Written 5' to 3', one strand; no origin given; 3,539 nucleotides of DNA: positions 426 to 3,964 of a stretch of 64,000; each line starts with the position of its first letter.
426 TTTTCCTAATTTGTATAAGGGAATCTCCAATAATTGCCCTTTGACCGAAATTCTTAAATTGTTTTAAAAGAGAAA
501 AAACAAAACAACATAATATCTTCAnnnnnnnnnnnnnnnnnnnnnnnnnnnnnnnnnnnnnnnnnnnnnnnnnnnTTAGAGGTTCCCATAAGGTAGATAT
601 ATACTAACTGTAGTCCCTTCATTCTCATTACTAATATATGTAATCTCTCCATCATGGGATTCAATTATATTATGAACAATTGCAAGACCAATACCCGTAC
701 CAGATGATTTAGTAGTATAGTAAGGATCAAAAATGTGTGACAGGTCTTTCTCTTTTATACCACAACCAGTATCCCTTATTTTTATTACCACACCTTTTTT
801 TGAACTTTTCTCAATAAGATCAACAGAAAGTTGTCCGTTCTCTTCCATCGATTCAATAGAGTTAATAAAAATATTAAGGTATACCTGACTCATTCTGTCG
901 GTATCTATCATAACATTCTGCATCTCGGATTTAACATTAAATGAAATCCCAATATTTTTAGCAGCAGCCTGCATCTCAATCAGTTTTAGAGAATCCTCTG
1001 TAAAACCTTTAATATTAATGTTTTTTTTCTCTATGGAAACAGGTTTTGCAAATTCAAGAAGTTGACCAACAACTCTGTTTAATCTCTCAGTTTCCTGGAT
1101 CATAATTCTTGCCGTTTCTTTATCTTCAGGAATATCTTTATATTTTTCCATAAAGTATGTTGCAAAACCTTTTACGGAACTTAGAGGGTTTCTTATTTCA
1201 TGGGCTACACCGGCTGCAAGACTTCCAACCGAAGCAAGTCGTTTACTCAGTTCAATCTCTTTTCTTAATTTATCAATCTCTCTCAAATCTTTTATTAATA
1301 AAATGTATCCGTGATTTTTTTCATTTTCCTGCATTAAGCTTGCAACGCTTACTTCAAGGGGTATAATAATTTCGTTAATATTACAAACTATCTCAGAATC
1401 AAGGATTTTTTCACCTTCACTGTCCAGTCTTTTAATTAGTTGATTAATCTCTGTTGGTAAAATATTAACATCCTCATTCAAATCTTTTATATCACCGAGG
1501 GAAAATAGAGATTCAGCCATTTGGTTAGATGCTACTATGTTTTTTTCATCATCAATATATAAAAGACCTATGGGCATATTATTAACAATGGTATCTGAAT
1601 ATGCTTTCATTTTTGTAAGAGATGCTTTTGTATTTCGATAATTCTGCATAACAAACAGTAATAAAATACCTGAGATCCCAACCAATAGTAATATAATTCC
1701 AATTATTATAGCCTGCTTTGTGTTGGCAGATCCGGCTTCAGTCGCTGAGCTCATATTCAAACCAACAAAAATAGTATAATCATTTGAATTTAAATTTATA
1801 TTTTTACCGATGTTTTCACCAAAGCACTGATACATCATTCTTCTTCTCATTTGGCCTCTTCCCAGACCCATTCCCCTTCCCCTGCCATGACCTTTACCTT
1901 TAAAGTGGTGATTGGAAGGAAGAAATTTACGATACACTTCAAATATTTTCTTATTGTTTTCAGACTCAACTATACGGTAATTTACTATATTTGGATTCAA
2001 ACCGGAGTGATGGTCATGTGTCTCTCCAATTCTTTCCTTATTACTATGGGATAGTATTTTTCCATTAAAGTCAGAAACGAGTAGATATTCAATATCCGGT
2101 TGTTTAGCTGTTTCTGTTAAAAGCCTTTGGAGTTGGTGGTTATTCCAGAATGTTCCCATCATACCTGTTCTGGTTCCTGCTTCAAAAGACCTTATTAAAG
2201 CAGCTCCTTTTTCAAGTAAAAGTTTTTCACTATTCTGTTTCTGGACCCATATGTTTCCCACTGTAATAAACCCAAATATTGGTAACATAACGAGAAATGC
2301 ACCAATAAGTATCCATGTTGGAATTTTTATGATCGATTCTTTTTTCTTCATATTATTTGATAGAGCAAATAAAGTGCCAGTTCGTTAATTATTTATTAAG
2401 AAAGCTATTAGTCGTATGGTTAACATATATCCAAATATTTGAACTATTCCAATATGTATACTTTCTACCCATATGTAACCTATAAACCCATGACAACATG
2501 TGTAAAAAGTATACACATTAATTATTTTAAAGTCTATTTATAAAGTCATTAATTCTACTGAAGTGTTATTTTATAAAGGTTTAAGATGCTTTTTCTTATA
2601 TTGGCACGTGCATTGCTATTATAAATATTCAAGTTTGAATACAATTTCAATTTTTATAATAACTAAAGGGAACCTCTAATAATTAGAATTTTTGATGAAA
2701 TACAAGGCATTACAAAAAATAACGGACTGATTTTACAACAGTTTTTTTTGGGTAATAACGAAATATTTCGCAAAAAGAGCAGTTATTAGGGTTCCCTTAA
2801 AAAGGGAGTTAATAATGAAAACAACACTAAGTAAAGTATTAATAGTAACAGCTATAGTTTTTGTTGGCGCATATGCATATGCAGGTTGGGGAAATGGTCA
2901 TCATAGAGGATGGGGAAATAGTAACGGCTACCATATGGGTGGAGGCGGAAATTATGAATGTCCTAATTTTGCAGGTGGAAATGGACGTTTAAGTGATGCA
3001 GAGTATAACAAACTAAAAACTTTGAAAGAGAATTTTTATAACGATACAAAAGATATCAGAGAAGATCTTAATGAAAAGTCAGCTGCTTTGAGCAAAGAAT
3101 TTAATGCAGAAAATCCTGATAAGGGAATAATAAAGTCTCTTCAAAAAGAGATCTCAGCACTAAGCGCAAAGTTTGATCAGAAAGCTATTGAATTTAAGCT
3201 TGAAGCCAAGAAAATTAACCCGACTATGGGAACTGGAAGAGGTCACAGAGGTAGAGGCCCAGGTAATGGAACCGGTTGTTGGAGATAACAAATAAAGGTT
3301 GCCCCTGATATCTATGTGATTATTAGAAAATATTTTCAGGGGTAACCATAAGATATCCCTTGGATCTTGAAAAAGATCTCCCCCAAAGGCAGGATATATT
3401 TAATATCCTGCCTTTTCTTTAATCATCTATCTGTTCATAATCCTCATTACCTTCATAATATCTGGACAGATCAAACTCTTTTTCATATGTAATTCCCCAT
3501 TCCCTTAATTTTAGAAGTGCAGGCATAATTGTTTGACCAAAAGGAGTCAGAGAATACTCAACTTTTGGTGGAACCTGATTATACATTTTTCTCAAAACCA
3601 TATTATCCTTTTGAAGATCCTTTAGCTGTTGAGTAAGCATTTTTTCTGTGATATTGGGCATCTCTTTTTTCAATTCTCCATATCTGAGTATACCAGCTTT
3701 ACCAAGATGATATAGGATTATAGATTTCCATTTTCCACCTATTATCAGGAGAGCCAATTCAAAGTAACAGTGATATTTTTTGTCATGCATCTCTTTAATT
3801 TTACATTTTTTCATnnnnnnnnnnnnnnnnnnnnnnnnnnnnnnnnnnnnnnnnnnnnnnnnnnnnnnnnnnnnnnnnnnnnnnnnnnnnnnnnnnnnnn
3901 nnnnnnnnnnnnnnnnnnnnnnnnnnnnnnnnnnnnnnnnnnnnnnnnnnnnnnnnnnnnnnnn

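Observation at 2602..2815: Repeat element embedded in the 5'UTR between a consensus sigma-54 promoter and the zraP-like start codon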

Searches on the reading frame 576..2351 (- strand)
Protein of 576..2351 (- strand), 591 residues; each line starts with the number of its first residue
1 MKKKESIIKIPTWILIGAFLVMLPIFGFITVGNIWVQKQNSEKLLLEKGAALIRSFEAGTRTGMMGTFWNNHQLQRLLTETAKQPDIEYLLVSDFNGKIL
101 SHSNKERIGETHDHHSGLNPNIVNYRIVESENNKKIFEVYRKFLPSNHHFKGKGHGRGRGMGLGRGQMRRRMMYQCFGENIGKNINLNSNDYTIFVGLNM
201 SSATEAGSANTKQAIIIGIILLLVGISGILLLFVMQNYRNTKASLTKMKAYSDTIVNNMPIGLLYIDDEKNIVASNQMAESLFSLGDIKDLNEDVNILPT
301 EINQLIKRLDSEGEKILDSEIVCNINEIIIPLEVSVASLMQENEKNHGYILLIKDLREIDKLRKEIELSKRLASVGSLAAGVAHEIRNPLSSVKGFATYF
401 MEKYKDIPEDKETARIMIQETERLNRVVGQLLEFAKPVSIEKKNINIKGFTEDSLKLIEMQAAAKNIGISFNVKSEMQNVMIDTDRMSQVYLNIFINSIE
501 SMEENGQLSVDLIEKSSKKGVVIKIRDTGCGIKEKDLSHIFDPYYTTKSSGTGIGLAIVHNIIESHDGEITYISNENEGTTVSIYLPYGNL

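Call 7: search_protein_families(library=pfam, proteins=[window:576-2351:-], max_evalue=0.01)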
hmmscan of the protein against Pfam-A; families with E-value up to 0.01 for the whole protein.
window:576-2351:- (591 aa): 7 families
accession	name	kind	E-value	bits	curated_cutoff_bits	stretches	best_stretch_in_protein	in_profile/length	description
PF02518.31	HATPase_c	-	3.1e-25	89.2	26.4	1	483-588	2-109/111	Histidine kinase-, DNA gyrase B-, and HSP90-like ATPase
PF00512.31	HisKA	-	1.3e-13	51.2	26.9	1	376-436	3-62/66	His Kinase A (phospho-acceptor) domain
PF00989.32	PAS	-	0.00074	19.9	22.6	1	254-355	5-112/113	PAS fold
PF17203.10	sCache_3_2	-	0.00087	19.8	28.4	1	71-114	37-79/140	Single cache domain 3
PF14501.12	HATPase_c_5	-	0.0012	19.2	22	1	489-586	8-101/102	GHKL domain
PF13426.13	PAS_9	-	0.0016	19.1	27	1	263-358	4-103/103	PAS domain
PF21370.4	PAS_GdpP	-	0.0053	17.5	27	0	254-315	7-66/90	Cyclic-di-AMP phosphodiesterase GdpP-like, PAS domain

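Call 13: find_related_loci(query=window:579-2351:-, collection=genome_contigs, flank=4000)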
Query window:579-2351:- (591 aa) in genome_contigs; peptide patterns used: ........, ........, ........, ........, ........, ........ (x = any residue, [..] = any of these).
46 stretches matched a pattern; 2 encode a relative of the query (tblastn E <= 1e-3); 2 distinct loci.
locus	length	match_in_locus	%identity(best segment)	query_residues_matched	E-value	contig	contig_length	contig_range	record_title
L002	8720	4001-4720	26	357-587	2e-14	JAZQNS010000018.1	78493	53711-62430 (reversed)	MAG: Lachnospiraceae bacterium isolate T1900045245_TH20190015.MAGScoT_cleanbin_000018 SGB_5612_k141_3484892, whole genom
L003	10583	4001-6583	22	216-587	1e-13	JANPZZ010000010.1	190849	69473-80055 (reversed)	MAG: Chitinophagaceae bacterium isolate 26_gen_w_cov.16 c223, whole genome shotgun sequence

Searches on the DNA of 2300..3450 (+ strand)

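Call 42: search_dna_similar(query=window:2660-2803:+, collection=plasmids, mode=distant, max_evalue=0.01, max_rows=15)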
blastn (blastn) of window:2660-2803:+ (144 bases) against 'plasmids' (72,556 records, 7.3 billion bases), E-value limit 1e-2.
No match.

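Call 60: search_rna_families(source=window, start=2300, end=3450, threshold=evalue, max_evalue=1)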
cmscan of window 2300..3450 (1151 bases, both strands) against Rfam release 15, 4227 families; matches with E-value up to 1: 3.
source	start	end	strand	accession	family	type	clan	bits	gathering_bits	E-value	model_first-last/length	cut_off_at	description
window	2454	2515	+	RF04158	mir-568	Gene; miRNA;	-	23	75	0.51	23-69/93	no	mir-568 microRNA precursor family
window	3283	3358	-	RF00641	mir-154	Gene; miRNA;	CL00149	21.5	52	0.31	1-82/82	no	mir-154 microRNA precursor family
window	2447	2521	-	RF04130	MIR7996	Gene; miRNA;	-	21.1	119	0.49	1-190/190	no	MIR7996 microRNA precursor family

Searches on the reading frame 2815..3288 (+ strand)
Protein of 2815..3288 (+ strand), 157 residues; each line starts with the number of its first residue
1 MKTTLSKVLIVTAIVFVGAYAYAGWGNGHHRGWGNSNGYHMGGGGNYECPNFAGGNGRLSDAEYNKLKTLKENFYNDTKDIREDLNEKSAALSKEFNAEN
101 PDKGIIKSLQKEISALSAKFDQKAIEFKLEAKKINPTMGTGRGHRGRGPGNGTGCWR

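Call 7: search_protein_families(library=pfam, proteins=[window:2815-3288:+], max_evalue=0.01)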
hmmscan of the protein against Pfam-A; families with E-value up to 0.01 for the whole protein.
window:2815-3288:+ (157 aa): 1 family
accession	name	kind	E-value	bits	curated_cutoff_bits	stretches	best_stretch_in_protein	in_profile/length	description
PF13801.11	Metal_resist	-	1.6e-09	38.4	29.2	1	13-133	6-116/125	Heavy-metal resistance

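Call 12: find_encoding_contigs(protein=window:2815-3285:+, flank=3000, max_places=6)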
Protein window:2815-3285:+ (157 aa): 1 contig read that carries it; 1 place shown.
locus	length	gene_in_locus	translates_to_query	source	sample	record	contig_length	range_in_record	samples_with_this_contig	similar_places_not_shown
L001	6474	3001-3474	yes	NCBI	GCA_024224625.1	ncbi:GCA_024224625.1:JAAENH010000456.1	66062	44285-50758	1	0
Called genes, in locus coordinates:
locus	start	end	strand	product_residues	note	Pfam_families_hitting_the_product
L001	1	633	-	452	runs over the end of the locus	PF00072:Response_reg, PF00158:Sigma54_activat, PF14532:Sigma54_activ_2, PF07724:AAA_2 (weak), PF07728:AAA_5, PF25601:AAA_lid_14, PF02954:HTH_8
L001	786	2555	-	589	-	PF00512:HisKA, PF02518:HATPase_c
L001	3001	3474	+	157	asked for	PF13801:Metal_resist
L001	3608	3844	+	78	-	PF01965:DJ-1_PfpI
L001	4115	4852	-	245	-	PF00497:SBP_bac_3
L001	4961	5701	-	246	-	PF00497:SBP_bac_3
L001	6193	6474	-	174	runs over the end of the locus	-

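Call 15: find_homologous_proteins(query=window:2815-3285:+, max_evalue=0.001)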
Query window:2815-3285:+ (157 aa): 8 proteins with E <= 0.001 among 46 candidates.
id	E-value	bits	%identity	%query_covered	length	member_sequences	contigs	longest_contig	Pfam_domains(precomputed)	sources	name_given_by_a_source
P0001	3.5e-102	357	100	100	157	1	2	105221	PF13801.12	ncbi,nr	ncbi:MAG: periplasmic heavy metal sensor [Desulfobacterales bacterium]|nr:periplasmic heavy metal se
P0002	2.4e-86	306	88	88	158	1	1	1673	PF13801.12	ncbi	-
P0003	1.4e-50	190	62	69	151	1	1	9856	PF13801.12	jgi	jgi:zinc resistance-associated protein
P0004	9.7e-50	187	58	99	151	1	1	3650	PF13801.12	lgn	-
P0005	3.1e-21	94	35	82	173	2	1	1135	PF13801.12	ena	-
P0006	1.8e-17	82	34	98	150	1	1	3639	PF13801.12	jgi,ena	-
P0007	5.3e-10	58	29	50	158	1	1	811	PF13801.12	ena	-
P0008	3.0e-9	55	31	86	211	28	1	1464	PF13801.12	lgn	-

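Call 16: find_encoding_contigs(protein=P0002, flank=5000)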
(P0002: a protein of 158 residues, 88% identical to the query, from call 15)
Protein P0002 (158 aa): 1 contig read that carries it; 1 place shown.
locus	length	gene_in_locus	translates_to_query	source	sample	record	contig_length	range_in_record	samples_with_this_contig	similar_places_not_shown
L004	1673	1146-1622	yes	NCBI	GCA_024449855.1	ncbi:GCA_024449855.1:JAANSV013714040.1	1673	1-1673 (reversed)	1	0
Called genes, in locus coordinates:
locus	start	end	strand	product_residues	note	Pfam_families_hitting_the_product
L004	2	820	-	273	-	?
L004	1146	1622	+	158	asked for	PF13801:Metal_resist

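Call 17: find_encoding_contigs(protein=P0003, flank=5000)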
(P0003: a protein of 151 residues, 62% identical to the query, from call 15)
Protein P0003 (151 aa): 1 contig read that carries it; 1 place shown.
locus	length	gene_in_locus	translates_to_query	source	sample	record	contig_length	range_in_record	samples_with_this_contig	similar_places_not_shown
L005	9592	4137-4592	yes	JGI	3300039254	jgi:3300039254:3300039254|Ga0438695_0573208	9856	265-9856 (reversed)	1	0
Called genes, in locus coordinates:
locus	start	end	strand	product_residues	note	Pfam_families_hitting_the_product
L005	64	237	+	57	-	-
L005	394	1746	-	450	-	PF00072:Response_reg, PF00158:Sigma54_activat, PF14532:Sigma54_activ_2, PF07724:AAA_2 (weak), PF07728:AAA_5 (weak), PF25601:AAA_lid_14, PF02954:HTH_8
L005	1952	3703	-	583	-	PF17203:sCache_3_2 (weak), PF00512:HisKA, PF02518:HATPase_c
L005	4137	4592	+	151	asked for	PF13801:Metal_resist (weak)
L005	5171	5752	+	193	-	PF00440:TetR_N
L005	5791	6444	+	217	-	PF27271:AF_1327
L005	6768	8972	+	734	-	PF08269:dCache_2, PF17201:Cache_3-Cache_2, PF17202:sCache_3_3, PF02743:dCache_1, PF17200:sCache_2, PF00672:HAMP, PF00015:MCPsignal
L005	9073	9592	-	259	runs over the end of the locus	PF14512:TM1586_NiRdase (faint), PF00881:Nitroreductase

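Call 18: find_encoding_contigs(protein=P0004, flank=5000)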
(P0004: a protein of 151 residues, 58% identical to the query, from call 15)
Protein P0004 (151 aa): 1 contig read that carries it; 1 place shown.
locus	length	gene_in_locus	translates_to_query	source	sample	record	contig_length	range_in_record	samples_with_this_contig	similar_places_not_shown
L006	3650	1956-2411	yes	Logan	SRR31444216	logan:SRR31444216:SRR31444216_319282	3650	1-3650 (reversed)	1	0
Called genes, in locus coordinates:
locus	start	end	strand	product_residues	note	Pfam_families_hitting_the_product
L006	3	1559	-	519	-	?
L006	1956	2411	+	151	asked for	PF13801:Metal_resist (weak)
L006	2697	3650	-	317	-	?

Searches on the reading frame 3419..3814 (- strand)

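Call 7: search_protein_families(library=pfam, proteins=[window:3419-3814:-], max_evalue=0.01)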
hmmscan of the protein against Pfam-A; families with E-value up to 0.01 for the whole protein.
window:3419-3814:- (131 aa): 1 family
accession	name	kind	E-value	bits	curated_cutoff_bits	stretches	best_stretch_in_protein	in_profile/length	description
PF01638.23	HxlR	-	1.6e-32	111.7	20.8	1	24-112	1-88/91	HxlR-like helix-turn-helix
